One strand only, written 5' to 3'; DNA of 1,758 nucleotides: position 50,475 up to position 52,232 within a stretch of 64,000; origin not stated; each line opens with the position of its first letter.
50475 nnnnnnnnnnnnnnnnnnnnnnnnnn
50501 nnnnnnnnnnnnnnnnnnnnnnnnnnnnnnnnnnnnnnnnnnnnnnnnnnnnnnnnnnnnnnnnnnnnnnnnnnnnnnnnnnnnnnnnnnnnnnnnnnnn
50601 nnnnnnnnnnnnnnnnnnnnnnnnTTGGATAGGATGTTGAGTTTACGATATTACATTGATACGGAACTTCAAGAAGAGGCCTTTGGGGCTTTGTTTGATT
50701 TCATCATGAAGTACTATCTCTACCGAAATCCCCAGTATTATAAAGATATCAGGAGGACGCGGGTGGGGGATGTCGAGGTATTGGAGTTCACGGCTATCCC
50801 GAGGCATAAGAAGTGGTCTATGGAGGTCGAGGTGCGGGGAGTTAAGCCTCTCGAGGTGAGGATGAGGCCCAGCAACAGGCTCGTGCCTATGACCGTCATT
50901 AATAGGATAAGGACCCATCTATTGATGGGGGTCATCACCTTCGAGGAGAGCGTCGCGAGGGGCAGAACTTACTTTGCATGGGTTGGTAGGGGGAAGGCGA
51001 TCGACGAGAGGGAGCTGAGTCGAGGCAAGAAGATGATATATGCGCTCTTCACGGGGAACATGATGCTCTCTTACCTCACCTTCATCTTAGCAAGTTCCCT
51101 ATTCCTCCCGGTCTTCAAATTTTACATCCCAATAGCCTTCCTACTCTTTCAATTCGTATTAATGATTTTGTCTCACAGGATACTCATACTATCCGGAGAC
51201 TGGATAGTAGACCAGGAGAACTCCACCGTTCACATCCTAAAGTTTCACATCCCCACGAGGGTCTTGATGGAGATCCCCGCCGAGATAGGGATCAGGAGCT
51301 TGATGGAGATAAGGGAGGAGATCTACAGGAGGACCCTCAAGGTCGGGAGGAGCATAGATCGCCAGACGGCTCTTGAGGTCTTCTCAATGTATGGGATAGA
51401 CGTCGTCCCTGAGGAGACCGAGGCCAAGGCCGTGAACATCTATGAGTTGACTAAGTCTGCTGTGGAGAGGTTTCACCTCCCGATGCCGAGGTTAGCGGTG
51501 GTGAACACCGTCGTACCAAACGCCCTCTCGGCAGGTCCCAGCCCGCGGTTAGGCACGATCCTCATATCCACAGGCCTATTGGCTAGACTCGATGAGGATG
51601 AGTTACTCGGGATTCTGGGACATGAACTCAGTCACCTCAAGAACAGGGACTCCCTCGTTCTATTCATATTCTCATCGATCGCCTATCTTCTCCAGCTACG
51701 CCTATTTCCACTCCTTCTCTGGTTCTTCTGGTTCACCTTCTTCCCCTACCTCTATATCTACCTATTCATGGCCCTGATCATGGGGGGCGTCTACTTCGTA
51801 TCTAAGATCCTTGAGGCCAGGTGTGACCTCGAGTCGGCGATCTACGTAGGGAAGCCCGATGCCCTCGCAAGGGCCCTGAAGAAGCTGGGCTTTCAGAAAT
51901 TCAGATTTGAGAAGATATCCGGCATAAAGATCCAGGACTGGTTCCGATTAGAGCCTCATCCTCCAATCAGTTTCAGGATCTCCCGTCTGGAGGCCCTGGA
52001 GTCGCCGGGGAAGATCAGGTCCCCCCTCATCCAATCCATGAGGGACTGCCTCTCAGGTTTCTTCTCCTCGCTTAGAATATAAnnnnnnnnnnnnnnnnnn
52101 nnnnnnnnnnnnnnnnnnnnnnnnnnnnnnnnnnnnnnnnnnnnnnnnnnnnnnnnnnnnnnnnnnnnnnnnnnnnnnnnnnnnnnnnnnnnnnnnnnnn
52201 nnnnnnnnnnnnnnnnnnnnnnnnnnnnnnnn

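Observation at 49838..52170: AT-rich segment encoding an RHH protein, a 2-TM mini-protein and an M48 peptidase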

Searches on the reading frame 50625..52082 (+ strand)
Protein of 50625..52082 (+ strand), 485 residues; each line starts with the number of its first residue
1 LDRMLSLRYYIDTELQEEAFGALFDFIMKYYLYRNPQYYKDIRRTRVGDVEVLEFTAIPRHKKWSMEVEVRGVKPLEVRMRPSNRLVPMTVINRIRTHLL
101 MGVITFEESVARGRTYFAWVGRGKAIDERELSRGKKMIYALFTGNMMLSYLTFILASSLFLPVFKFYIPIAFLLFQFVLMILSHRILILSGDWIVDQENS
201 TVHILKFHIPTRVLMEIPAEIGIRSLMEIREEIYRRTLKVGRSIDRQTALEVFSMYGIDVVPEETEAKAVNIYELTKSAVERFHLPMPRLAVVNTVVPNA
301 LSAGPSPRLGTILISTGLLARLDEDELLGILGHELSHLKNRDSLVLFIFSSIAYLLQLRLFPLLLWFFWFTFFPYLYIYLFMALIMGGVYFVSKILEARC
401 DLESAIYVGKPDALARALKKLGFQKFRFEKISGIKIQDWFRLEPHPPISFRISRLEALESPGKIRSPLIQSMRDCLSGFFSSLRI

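Call 5: search_protein_families(library=pfam, proteins=[window:50625-52082:+], max_evalue=0.1)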
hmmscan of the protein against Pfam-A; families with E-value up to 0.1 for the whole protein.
window:50625-52082:+ (485 aa): 2 families
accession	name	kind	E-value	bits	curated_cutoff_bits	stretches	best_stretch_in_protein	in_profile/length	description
PF01435.24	Peptidase_M48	-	1.1e-19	71.4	20.3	1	271-458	6-185/186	Peptidase family M48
PF05569.17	Peptidase_M56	-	0.00082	19.1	31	1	311-370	177-233/296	BlaR1 peptidase M56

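Call 11: find_encoding_contigs(protein=window:50625-52082:+, flank=10000, max_places=10)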
Protein window:50625-52082:+ (485 aa): 1 contig read that carries it; 1 place shown.
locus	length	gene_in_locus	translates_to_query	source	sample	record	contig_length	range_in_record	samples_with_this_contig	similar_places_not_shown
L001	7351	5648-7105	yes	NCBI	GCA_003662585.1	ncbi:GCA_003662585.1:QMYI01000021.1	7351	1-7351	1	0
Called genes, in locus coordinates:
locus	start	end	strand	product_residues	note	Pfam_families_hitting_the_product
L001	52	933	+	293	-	PF00215:OMPdecase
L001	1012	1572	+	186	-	PF01558:POR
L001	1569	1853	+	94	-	PF13534:Fer4_17 (faint), PF00037:Fer4 (weak), PF13237:Fer4_10 (weak), PF14697:Fer4_21, PF12838:Fer4_7, PF13187:Fer4_9 (weak), PF12797:Fer4_2 (weak), PF00037:Fer4 (weak), +2 more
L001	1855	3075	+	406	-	PF01855:POR_N, PF02780:Transketolase_C (weak), PF17147:PFOR_II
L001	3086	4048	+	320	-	PF02775:TPP_enzyme_C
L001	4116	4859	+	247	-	PF13560:HTH_31 (weak), PF01381:HTH_3 (weak)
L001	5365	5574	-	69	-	-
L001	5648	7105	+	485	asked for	PF01435:Peptidase_M48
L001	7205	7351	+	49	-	?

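Call 14: find_homologous_proteins(query=window:50625-52082:+, max_evalue=0.001)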
Query window:50625-52082:+ (485 aa): 392 proteins with E <= 0.001 among 8000 candidates; the best 120 are listed.
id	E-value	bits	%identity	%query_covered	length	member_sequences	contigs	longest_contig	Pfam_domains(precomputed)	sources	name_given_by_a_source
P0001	0.0e+0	1065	100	99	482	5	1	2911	PF01435.25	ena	-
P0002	1.0e-215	735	85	79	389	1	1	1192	PF01435.25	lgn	-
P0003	2.5e-122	427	41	98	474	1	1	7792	PF01435.25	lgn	-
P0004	2.5e-121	424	41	98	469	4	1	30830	PF01435.25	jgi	-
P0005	5.2e-121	423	42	99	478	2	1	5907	PF01435.25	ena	-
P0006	1.1e-119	418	41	98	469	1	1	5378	PF01435.25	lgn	-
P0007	2.0e-111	391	37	99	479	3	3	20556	PF01435.25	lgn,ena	-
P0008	2.0e-111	391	37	99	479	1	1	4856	PF01435.25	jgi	-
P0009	3.4e-111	391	40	99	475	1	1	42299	PF01435.25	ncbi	ncbi:MAG: M56 family metallopeptidase [Thermoproteota archaeon]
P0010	8.7e-111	389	39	99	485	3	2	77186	PF01435.25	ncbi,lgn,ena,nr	ncbi:M48 family metalloprotease [Candidatus Bathyarchaeota archaeon]|nr:M48 family metalloprotease [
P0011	2.1e-110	388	38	99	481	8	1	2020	PF01435.25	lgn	-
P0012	1.5e-109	385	39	100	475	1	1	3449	PF01435.25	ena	-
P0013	2.5e-109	384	39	100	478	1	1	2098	PF01435.25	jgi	-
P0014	3.2e-109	384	38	99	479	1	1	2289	PF01435.25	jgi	-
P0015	3.6e-109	384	38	100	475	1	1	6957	PF01435.25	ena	-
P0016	5.0e-109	383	38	98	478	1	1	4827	PF01435.25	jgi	-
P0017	5.7e-109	383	37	99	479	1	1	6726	PF01435.25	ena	-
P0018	6.5e-109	383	37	99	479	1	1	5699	PF01435.25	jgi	jgi:heat shock protein HtpX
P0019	9.4e-109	382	37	99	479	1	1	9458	PF01435.25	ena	-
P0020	9.5e-109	382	36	99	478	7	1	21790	PF01435.25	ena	-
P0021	1.1e-108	382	38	100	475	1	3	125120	PF01435.25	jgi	-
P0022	1.4e-108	382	40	98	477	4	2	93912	PF01435.25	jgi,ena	-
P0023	1.5e-108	382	39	98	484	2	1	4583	PF01435.25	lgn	-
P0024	2.1e-108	381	37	99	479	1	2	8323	PF01435.25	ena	-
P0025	2.5e-108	381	36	98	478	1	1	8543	PF01435.25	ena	-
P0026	2.5e-108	381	39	99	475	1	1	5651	PF01435.25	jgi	-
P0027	3.8e-108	380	39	99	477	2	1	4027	PF01435.25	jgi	-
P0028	6.6e-108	380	36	98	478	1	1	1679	PF01435.25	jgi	jgi:heat shock protein HtpX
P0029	6.9e-108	380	38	100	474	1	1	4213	PF01435.25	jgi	-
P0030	7.0e-108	380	39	99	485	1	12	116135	PF01435.25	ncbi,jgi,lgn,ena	-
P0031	9.8e-108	379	39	98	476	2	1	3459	PF01435.25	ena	-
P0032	1.1e-107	379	37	99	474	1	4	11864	PF01435.25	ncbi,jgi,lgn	-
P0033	1.1e-107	379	36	99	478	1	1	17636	PF01435.25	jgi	jgi:heat shock protein HtpX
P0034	1.7e-107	378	35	99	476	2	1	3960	PF01435.25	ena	-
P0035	1.7e-107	378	38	99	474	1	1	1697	PF01435.25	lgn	-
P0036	1.7e-107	378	38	99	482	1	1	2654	PF01435.25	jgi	-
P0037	1.9e-107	378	39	99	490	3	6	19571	PF01435.25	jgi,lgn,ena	-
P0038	2.3e-107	378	39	98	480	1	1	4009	PF01435.25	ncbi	-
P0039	3.2e-107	377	37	98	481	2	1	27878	PF01435.25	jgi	jgi:heat shock protein HtpX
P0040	3.3e-107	377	37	99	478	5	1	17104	PF01435.25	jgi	-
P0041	3.6e-107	377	36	99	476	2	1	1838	PF01435.25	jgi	jgi:heat shock protein HtpX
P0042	3.8e-107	377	38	100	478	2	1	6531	PF01435.25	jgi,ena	-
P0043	5.1e-107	377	37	99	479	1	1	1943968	PF01435.25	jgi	-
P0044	6.8e-107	376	38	100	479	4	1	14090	PF01435.25,PF05569.18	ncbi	ncbi:MAG: M56 family metallopeptidase [Candidatus Bathyarchaeia archaeon]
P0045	1.2e-106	376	39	98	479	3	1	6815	PF01435.25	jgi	-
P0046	1.3e-106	375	37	99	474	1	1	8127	PF01435.25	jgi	-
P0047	1.4e-106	375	37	99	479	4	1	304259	PF01435.25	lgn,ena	-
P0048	2.0e-106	375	35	98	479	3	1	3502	PF01435.25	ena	-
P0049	2.3e-106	375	37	99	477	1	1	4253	PF01435.25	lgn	-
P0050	3.7e-106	374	40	100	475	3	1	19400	PF01435.25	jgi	-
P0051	5.7e-106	373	39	98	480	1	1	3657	PF01435.25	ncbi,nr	ncbi:MAG: M48 family metalloprotease [Candidatus Bathyarchaeota archaeon]|nr:M48 family metalloprote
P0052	6.0e-106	373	37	99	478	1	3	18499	PF01435.25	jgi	-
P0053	2.4e-105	371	37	99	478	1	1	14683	PF01435.25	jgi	jgi:heat shock protein HtpX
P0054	2.8e-105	371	38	99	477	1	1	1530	PF01435.25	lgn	-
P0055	3.0e-105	371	38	99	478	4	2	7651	PF01435.25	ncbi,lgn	-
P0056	3.1e-105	371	37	100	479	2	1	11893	PF01435.25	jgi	-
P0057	3.3e-105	371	38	99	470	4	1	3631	PF01435.25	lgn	-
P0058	4.3e-105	370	37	99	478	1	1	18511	PF01435.25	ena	-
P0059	5.6e-105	370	37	99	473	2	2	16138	PF01435.25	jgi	-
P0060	6.8e-105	370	36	99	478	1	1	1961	PF01435.25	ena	-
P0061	7.5e-105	370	36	98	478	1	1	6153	PF01435.25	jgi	jgi:heat shock protein HtpX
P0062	7.5e-105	370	36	99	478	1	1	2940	PF01435.25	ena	-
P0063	8.3e-105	369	36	99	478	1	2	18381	PF01435.25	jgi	-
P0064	8.6e-105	369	36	99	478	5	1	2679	PF01435.25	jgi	-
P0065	9.3e-105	369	36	99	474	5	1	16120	PF01435.25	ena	-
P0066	1.1e-104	369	37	98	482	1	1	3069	PF01435.25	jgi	-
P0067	1.2e-104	369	36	99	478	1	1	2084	PF01435.25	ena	-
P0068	1.5e-104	369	37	99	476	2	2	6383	PF01435.25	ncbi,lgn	-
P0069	1.6e-104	369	36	99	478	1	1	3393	PF01435.25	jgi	-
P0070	1.6e-104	369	38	98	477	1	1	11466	PF01435.25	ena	-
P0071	1.7e-104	368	38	99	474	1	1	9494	PF01435.25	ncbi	-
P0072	3.3e-104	367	39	100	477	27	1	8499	PF01435.25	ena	-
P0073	3.8e-104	367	36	99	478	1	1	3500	PF01435.25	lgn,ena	-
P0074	3.9e-104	367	36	99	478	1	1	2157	PF01435.25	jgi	-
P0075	3.9e-104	367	39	99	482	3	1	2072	PF01435.25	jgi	jgi:heat shock protein HtpX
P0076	4.0e-104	367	36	99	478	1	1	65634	PF01435.25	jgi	jgi:heat shock protein HtpX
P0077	4.3e-104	367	37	100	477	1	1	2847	PF01435.25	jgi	-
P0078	4.5e-104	367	38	99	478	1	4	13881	PF01435.25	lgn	-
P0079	5.6e-104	367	38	100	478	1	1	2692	PF01435.25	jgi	jgi:heat shock protein HtpX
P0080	5.9e-104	367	36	99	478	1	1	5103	PF01435.25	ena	-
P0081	5.9e-104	367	36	99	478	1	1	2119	PF01435.25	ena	-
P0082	6.9e-104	366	37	100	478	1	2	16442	PF01435.25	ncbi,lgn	-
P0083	7.3e-104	366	36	99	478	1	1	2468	PF01435.25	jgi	-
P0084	9.6e-104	366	37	98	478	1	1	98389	PF01435.25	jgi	-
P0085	1.0e-103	366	37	100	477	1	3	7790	PF01435.25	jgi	-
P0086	1.4e-103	365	39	98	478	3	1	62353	PF01435.25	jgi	-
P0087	1.9e-103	365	36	99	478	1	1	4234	PF01435.25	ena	-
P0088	2.5e-103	365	38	98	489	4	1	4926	PF01435.25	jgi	jgi:heat shock protein HtpX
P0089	2.8e-103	364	37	99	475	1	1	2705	PF01435.25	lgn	-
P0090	3.0e-103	364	37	100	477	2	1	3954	PF01435.25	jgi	-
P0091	3.0e-103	364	37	98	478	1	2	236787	PF01435.25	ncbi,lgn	-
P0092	3.1e-103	364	36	99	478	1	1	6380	PF01435.25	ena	-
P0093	3.2e-103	364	35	100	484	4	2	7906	PF01435.25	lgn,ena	-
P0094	3.2e-103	364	36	99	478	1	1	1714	PF01435.25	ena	-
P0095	3.5e-103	364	35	99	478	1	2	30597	PF01435.25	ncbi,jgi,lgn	jgi:heat shock protein HtpX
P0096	3.5e-103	364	36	99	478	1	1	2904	PF01435.25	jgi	jgi:heat shock protein HtpX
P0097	3.7e-103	364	35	99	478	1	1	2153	PF01435.25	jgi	-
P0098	1.0e-102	363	35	98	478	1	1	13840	PF01435.25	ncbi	-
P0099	1.0e-102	363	35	99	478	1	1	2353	PF01435.25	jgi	-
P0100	1.0e-102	363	36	99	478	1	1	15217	PF01435.25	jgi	-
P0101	1.1e-102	363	36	100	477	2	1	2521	PF01435.25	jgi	-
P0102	1.4e-102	362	38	99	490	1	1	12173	PF01435.25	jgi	-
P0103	1.4e-102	362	36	98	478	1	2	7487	PF01435.25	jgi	jgi:heat shock protein HtpX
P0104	1.5e-102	362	36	99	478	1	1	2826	PF01435.25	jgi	jgi:heat shock protein HtpX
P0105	1.8e-102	362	36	98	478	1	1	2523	PF01435.25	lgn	-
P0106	1.9e-102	362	35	98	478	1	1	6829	PF01435.25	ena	-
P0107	2.0e-102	362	38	98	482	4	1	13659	PF01435.25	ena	-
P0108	2.0e-102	362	36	98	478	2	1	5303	PF01435.25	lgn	-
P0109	2.1e-102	362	36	98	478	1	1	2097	PF01435.25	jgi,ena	-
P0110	3.1e-102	361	36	98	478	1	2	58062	PF01435.25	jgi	jgi:heat shock protein HtpX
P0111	3.2e-102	361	35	99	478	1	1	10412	PF01435.25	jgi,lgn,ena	-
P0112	3.7e-102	361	36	99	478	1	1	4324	PF01435.25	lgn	-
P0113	6.0e-102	360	37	96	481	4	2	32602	PF01435.25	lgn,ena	-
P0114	6.1e-102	360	36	99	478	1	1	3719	PF01435.25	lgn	-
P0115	8.3e-102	360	37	98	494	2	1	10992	PF01435.25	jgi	jgi:heat shock protein HtpX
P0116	9.2e-102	359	36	99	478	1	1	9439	PF01435.25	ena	-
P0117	9.6e-102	359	36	99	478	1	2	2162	PF01435.25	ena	-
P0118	1.2e-101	359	36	98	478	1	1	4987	PF01435.25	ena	-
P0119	2.0e-101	358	37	98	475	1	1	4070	PF01435.25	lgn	-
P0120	2.2e-101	358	36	98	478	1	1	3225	PF01435.25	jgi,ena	-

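Call 15: find_encoding_contigs(protein=P0004, flank=6000, max_places=2)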
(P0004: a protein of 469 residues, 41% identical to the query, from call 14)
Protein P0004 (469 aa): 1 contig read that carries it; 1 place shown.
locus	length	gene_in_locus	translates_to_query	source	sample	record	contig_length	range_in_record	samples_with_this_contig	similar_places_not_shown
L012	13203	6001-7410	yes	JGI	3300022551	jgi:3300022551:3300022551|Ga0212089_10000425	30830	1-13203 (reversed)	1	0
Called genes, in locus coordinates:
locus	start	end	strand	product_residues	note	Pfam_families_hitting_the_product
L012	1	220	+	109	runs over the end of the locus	-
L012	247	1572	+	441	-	PF02687:FtsX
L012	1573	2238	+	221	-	PF00005:ABC_tran, PF13304:AAA_21 (faint)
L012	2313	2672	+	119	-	-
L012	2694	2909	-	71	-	-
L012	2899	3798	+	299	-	PF01636:APH (faint), PF09202:Rio2_N, PF01163:RIO1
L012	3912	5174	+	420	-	PF04312:DUF460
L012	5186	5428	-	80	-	PF01423:LSM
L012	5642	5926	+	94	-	PF02319:WHD_E2F_TDP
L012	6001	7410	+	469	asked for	PF01435:Peptidase_M48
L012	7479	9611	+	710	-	PF03477:ATP-cone (faint), PF13597:NRDD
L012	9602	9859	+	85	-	PF13192:Thioredoxin_3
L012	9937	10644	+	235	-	PF13353:Fer4_12, PF04055:Radical_SAM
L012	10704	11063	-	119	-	PF13650:Asp_protease_2, PF13975:gag-asp_proteas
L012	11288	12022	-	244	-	PF24280:HVO_A0563_N, PF04967:HTH_10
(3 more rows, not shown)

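Call 16: find_encoding_contigs(protein=P0009, flank=6000, max_places=2)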
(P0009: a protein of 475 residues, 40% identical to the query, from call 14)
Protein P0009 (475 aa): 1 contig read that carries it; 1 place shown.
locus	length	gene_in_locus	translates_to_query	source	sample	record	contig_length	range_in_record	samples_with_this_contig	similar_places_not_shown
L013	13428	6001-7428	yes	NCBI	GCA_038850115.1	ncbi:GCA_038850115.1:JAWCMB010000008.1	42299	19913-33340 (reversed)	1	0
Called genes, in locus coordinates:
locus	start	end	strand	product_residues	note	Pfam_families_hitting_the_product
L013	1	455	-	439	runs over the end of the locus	-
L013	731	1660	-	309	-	PF01259:SAICAR_synt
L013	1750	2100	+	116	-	PF23025:YbjQ_2 (weak), PF01906:YbjQ_1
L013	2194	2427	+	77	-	PF01037:AsnC_trans_reg, PF22482:AsnC_trans_reg_3 (weak)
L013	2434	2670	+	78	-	PF01037:AsnC_trans_reg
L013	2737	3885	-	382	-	PF00586:AIRS, PF02769:AIRS_C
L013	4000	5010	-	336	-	PF00248:Aldo_ket_red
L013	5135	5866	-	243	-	PF00483:NTP_transferase, PF12804:NTP_transf_3 (weak)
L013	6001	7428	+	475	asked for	PF01435:Peptidase_M48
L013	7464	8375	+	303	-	PF01937:ARMT1-like_dom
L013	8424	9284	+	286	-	PF01261:AP_endonuc_2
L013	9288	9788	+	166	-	PF09183:DUF1947 (weak), PF26292:PUA_elF2D, PF01472:PUA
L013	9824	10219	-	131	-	PF04126:Cyclophil_like, PF18050:Cyclophil_like2 (weak)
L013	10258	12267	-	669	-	PF03030:H_PPase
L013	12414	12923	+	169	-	PF04463:2-thiour_desulf (weak), PF27735:2-thiour_desulf_put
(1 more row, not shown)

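Call 17: find_encoding_contigs(protein=P0010, flank=6000, max_places=2)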
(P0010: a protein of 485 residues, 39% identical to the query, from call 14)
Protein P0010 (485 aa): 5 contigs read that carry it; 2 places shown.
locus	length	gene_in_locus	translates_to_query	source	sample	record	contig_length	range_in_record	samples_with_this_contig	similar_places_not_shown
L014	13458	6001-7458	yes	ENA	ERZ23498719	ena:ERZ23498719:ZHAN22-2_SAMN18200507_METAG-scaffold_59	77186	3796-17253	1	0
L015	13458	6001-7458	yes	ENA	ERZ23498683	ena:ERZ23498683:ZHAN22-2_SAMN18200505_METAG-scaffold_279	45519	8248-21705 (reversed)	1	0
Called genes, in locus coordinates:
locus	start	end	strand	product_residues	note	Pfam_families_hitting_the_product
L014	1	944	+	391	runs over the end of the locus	PF13439:Glyco_transf_4 (weak), PF13528:Glyco_trans_1_3 (faint), PF00534:Glycos_transf_1 (weak), PF04101:Glyco_tran_28_C, PF06722:EryCIII-like_C (faint), PF00201:UDPGT (weak)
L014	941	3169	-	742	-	PF04851:ResIII, PF00270:DEAD, PF00271:Helicase_C, PF21280:Helicase_dom4_arc, PF14520:HHH_5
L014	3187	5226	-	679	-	PF14551:MCM_N, PF17207:MCM_OB, PF00493:MCM, PF07728:AAA_5 (weak), PF01078:Mg_chelatase (weak), PF17855:MCM_lid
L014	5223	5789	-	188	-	PF05916:Sld5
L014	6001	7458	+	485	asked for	PF01435:Peptidase_M48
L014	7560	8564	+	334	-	PF03215:Rad17, PF13177:DNA_pol3_delta2, PF00004:AAA, PF21960:RCF1-5-like_lid, PF25361:AAA_lid_RFC1 (weak), PF16193:AAA_assoc_2 (faint), PF08542:Rep_fac_C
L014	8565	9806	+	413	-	PF03215:Rad17 (weak), PF05496:RuvB_N (weak), PF00004:AAA, PF07728:AAA_5 (weak), PF25361:AAA_lid_RFC1 (faint), PF21960:RCF1-5-like_lid (weak)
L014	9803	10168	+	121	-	-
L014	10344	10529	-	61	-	-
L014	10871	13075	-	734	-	PF00009:GTP_EFTU, PF22042:EF-G_D2, PF03144:GTP_EFTU_D2, PF14492:EFG_III, PF03764:EFG_IV, PF00679:EFG_C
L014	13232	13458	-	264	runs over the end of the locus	PF02361:CbiQ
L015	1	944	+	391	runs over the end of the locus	PF13439:Glyco_transf_4 (weak), PF13528:Glyco_trans_1_3 (faint), PF00534:Glycos_transf_1 (weak), PF04101:Glyco_tran_28_C, PF06722:EryCIII-like_C (faint), PF00201:UDPGT (weak)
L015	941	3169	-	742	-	PF04851:ResIII, PF00270:DEAD, PF00271:Helicase_C, PF21280:Helicase_dom4_arc, PF14520:HHH_5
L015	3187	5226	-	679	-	PF14551:MCM_N, PF17207:MCM_OB, PF00493:MCM, PF07728:AAA_5 (weak), PF01078:Mg_chelatase (weak), PF17855:MCM_lid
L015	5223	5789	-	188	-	PF05916:Sld5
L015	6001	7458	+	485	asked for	PF01435:Peptidase_M48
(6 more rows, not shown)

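Call 22: search_protein_families(library=ncbifam, proteins=[window:50625-52082:+], max_evalue=0.1)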
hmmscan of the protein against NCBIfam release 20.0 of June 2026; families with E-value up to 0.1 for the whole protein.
window:50625-52082:+ (485 aa): 8 families
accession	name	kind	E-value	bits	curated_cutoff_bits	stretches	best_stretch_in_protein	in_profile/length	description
NF002669.0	PRK02391.1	equivalog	9.2e-21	74.3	341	1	269-421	76-239/298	zinc metalloprotease HtpX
NF002839.0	PRK03072.1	equivalog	1.4e-20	73.6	412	1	265-457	67-283/291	zinc metalloprotease HtpX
NF002363.0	PRK01345.1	equivalog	1.8e-19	70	422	1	252-353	52-150/318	zinc metalloprotease HtpX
NF002826.0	PRK03001.1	equivalog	6.2e-19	68.2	369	1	254-353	55-151/285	zinc metalloprotease HtpX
NF003425.0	PRK04897.1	equivalog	1.1e-17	64.2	355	1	264-356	74-166/298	zinc metalloprotease HtpX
NF003965.0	PRK05457.1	equivalog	6.3e-15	55.3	245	1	255-346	62-153/285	protease HtpX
NF002322.0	PRK01265.1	equivalog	6.2e-10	39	275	1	265-357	78-170/325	zinc metalloprotease HtpX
NF002775.0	PRK02870.1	equivalog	3.6e-09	36.3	285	1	270-348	115-197/338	zinc metalloprotease HtpX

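Call 28: predict_structure(alignment_id=A1)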
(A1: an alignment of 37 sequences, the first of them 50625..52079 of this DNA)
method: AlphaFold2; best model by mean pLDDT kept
length: 485 residues; sequences in the alignment: 37
mean_pLDDT: 84.7   pTM: 0.82
mean pLDDT of the five models: 84.7, 83.7, 83.5, 81.8, 79.5
residues with pLDDT >= 90: 217; 70-90: 194; 50-70: 71; < 50: 3
segments of 3 or more residues with pLDDT < 50: 1-3
pLDDT, mean of each block of 10 residues (from residue 1): 68 85 91 89 91 91 87 93 82 87 83 81 60 63 62 74 79 89 91 91 89 67 78 92 92 88 89 97 97 88 92 93 96 97 88 78 60 67 83 94 96 94 70 77 87 93 94 95 80
secondary structure, 60 per line:
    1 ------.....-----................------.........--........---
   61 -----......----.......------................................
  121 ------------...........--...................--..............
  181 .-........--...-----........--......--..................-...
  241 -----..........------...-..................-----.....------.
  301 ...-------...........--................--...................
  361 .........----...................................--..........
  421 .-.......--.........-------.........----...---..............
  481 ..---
elements in order: E7-11 H17-32 E39-47 E50-57 E66-71 E76-82 H89-113 E114-120 H133-143 H146-164 H167-181 H183-190 E193-195 E201-208 H211-216 H219-236 H246-255 E266-271 H272-283 E289-293 E300-303 E311-315 H316-321 H324-339 H342-369 H374-408 H411-421 H423-429 H432-440 H448-456 H467-482
